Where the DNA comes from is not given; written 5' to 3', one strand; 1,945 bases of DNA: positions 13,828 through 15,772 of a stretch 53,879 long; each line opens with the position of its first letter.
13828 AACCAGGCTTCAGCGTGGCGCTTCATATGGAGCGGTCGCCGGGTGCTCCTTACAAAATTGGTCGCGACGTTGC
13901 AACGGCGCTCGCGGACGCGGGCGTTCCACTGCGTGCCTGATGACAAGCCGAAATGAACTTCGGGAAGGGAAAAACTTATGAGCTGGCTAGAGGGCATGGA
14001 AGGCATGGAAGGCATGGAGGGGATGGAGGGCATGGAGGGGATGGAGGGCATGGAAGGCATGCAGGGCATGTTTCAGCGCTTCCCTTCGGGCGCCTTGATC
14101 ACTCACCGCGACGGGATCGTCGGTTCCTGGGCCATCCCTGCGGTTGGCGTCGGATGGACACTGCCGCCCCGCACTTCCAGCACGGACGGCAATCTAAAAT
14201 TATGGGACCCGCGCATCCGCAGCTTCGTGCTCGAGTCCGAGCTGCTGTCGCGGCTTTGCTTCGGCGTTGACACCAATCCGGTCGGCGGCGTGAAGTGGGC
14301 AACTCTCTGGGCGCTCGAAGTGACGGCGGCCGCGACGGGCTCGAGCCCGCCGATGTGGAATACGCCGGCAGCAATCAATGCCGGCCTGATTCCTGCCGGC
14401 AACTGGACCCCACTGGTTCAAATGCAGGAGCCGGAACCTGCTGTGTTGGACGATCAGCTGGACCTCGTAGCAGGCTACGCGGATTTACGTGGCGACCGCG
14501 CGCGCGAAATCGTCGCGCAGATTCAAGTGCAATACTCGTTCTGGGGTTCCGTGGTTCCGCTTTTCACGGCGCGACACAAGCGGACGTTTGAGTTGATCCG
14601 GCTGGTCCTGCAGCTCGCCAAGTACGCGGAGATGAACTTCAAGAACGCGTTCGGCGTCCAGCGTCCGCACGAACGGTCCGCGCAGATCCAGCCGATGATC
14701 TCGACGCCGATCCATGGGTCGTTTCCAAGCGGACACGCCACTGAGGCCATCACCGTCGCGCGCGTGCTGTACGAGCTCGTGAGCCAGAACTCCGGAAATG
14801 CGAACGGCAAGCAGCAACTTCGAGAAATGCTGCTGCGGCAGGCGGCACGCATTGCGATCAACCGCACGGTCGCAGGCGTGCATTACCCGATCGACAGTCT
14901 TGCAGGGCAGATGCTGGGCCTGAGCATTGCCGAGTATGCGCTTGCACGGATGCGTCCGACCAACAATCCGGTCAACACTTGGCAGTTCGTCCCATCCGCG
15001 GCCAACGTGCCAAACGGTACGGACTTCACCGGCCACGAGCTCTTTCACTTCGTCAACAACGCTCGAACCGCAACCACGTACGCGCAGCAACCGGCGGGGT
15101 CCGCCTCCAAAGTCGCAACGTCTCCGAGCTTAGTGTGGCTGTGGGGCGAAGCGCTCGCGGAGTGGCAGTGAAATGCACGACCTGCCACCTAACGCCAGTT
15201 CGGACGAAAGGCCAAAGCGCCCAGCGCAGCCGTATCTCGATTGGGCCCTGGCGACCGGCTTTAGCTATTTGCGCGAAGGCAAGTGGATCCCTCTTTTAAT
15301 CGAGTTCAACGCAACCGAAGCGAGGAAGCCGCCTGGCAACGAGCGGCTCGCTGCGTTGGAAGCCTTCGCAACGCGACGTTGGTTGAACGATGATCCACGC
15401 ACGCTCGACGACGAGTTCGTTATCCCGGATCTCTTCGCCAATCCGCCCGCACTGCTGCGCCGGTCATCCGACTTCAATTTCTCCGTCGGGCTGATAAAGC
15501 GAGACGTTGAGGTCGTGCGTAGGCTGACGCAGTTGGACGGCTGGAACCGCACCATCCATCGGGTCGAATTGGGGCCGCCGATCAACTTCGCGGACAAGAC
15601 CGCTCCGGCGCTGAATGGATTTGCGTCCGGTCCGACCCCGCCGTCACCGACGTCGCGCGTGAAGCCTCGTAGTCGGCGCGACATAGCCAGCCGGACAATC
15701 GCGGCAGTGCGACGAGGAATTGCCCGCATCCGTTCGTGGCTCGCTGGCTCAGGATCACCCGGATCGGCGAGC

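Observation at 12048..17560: Cyclase-TPR / soluble PAP2-like / signal-less S8 protease cassette: candidate uncharacterised signalling or conflict system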

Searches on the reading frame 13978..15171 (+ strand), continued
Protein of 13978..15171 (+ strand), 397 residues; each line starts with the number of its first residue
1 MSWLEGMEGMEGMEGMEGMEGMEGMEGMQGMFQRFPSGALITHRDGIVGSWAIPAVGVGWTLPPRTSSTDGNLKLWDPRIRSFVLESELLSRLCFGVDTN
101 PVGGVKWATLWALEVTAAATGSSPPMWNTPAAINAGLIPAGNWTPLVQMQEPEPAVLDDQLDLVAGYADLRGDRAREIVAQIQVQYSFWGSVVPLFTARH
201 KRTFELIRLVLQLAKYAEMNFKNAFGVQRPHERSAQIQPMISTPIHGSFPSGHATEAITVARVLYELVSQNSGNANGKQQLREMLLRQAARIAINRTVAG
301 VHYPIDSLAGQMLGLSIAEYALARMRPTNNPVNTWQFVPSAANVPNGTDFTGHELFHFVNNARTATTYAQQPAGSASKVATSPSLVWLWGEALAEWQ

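Call 40: search_protein_families(library=pfam, proteins=[L081:6185-7912:+, L081:9058-10992:+, L082:5955-7862:+, L082:8978-11011:+, L081:11677-12372:-, L082:12061-12795:+], max_evalue=1)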
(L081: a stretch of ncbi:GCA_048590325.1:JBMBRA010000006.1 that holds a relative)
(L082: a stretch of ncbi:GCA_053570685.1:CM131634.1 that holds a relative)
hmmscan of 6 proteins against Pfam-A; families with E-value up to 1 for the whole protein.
L081:6185-7912:+ (575 aa): 12 families
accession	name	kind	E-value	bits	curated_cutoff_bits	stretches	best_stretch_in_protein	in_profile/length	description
PF14559.12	TPR_19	-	1.8e-05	25.4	25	2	386-444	5-62/68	Tetratricopeptide repeat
PF13432.12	TPR_16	-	3.7e-05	24.5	32.7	1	386-441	11-65/65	Tetratricopeptide repeat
PF00211.25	Guanylate_cyc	-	0.00056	20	21.9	1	34-159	47-182/183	Adenylate and Guanylate cyclase catalytic domain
PF04733.20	Coatomer_E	-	0.00088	19.2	21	1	482-533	205-256/290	Coatomer epsilon subunit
PF07719.23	TPR_2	-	0.0016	18.8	27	0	483-508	6-31/34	Tetratricopeptide repeat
PF12895.13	ANAPC3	-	0.0036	18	27.2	1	473-534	18-78/82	Anaphase-promoting complex, cyclosome, subunit 3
PF13428.12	TPR_14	-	0.0042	18.1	23.5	0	422-445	16-39/44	Tetratricopeptide repeat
PF13431.12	TPR_17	-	0.0075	16.9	24.4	0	396-421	3-28/34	Tetratricopeptide repeat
PF23914.1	TPR_CcmH_CycH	-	0.027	14.7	42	1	434-543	43-152/158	Cytochrome c-type biogenesis protein H TPR domain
PF00515.34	TPR_1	-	0.04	14.2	27.8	0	387-404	16-33/34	Tetratricopeptide repeat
PF17680.6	FlgO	-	0.15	12.3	22.6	1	236-277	78-119/130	FlgO protein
PF13176.12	TPR_7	-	0.17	12.5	27.9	0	484-505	5-28/36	Tetratricopeptide repeat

L081:9058-10992:+ (644 aa): 2 families
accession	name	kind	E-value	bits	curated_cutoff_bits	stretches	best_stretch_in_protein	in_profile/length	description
PF00082.27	Peptidase_S8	-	0.00011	22.1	21.8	1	256-367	54-154/288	Subtilase family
PF10633.15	NPCBM_assoc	-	0.049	14.2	24.4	1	353-397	21-65/78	NPCBM-associated, NEW3 domain of alpha-galactosidase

L082:5955-7862:+ (635 aa): 16 families
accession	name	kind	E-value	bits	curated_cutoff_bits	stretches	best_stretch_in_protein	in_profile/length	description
PF07719.23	TPR_2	-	1.2e-10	41.1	27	1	498-529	1-32/34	Tetratricopeptide repeat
PF00515.34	TPR_1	-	1.6e-06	28.1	27.8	1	498-529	1-32/34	Tetratricopeptide repeat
PF13432.12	TPR_16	-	5.8e-06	27.1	32.7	2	542-592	4-54/65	Tetratricopeptide repeat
PF13431.12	TPR_17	-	8.3e-06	26.1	24.4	1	487-518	2-33/34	Tetratricopeptide repeat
PF23914.1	TPR_CcmH_CycH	-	1.8e-05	25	42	1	491-597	43-149/158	Cytochrome c-type biogenesis protein H TPR domain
PF13428.12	TPR_14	-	2.8e-05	24.8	23.5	1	500-532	3-35/44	Tetratricopeptide repeat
PF17680.6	FlgO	-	0.00013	22.3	22.6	1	296-335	81-120/130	FlgO protein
PF14559.12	TPR_19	-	0.00029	21.6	25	1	546-601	2-57/68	Tetratricopeptide repeat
PF13181.12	TPR_8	-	0.0047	17.4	25.7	0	505-529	8-32/34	Tetratricopeptide repeat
PF01239.28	PPTA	-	0.0048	17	29.5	1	485-507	6-28/32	Protein prenyltransferase alpha subunit repeat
PF13371.12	TPR_9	-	0.016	15.7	35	1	478-534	9-65/73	Tetratricopeptide repeat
PF00211.25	Guanylate_cyc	-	0.041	13.9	21.9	1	31-156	7-144/183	Adenylate and Guanylate cyclase catalytic domain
PF13414.12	TPR_11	-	0.065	13.4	26.8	0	511-536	7-32/42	TPR repeat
PF13174.12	TPR_6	-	0.08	14.1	26.3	0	502-529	4-31/33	Tetratricopeptide repeat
PF12895.13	ANAPC3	-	0.13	13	27.2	1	515-594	6-81/82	Anaphase-promoting complex, cyclosome, subunit 3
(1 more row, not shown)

L082:8978-11011:+ (677 aa): 0 families

L081:11677-12372:- (231 aa): 7 families
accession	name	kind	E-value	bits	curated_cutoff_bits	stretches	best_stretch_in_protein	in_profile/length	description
PF13384.12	HTH_23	-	0.00035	20.7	24.6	1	162-196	14-47/50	Homeodomain-like domain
PF00196.25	GerE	-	0.00088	19.3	23.5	1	150-198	2-50/57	Bacterial regulatory proteins, luxR family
PF00126.33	HTH_1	-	0.012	16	26.6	1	172-196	20-44/60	Bacterial regulatory helix-turn-helix protein, lysR family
PF08281.18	Sigma70_r4_2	-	0.047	13.8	25.7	1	165-191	26-52/54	Sigma-70, region 4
PF08448.16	PAS_4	-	0.048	14.3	23.1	1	35-103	2-70/110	PAS fold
PF13188.13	PAS_8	-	0.11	12.9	21.8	1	30-55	3-28/65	PAS domain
PF13518.12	HTH_28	-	0.18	12.4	25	1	164-191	11-38/52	Helix-turn-helix domain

L082:12061-12795:+ (244 aa): 3 families
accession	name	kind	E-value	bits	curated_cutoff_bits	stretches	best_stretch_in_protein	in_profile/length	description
PF00196.25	GerE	-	0.025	14.6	23.5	1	176-229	3-56/57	Bacterial regulatory proteins, luxR family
PF15487.11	FAM220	-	0.11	12.6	27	1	9-84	67-141/271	FAM220 family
PF00989.32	PAS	-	0.12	12.8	22.6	1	54-86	3-35/113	PAS fold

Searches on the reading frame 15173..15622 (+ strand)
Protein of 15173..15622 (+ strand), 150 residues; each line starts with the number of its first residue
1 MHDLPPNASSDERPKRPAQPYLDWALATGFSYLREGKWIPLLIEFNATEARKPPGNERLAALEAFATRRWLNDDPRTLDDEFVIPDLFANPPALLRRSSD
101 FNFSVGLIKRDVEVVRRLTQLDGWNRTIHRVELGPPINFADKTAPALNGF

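Call 40: search_protein_families(library=pfam, proteins=[window:15173-15622:+], max_evalue=1)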
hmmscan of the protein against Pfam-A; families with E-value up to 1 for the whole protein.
window:15173-15622:+ (150 aa): 0 families

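Call 50: search_protein_representatives(protein=window:15173-15595:+)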
Query: 141 residues. Proteins with E-value up to 0.001 (for the whole library): 48; up to 1e-10: 27; up to 1e-30: 5. The best 48 are listed.
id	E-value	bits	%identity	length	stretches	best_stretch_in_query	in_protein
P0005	1.3e-62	226.2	74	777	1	1-140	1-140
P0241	9.5e-54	197.4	67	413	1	1-140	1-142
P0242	4.3e-51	188.8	68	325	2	50-140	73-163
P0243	4.7e-36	140.0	72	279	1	1-90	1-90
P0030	2.6e-33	131.1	48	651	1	1-138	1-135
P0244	1.1e-27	112.8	75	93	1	1-77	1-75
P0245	4.5e-24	101.1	41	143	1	12-139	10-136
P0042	1.2e-22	96.5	47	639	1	1-139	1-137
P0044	2.2e-20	89.2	43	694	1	7-139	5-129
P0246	5.0e-18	81.5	39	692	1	10-140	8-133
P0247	7.7e-17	77.6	46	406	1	12-139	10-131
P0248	1.6e-16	76.6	44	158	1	12-141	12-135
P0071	2.8e-16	75.8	38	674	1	10-138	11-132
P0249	8.9e-16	74.2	40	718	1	11-139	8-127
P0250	1.0e-15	74.0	38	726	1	9-139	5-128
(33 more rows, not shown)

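Call 92: search_solved_structures(query=A7, max_evalue=10, show_alignments=2)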
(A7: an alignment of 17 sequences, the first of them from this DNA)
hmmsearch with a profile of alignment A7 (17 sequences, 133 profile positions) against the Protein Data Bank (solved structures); distinct sequences matched with E-value up to 10: 1.
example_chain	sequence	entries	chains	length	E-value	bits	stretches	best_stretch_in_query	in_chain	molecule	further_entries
7wit_A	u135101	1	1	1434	1.6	11.8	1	30-108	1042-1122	ATP-sensitive inward rectifier potassium channel 11,ATP-binding cassette sub-family C memb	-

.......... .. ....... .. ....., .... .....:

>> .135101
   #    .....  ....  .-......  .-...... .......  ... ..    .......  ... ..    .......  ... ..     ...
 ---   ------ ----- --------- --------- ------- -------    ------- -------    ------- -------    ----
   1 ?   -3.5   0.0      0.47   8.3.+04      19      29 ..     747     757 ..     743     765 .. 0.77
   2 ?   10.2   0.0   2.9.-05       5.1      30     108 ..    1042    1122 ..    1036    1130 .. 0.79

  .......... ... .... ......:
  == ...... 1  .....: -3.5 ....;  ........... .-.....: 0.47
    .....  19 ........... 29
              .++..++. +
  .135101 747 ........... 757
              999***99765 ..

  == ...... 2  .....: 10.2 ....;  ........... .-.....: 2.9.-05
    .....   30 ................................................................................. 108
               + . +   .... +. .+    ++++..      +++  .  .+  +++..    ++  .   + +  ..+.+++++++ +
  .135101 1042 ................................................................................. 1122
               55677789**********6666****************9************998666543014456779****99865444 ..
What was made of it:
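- Tried and rejected: A PDB profile search gave nothing (call 92).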
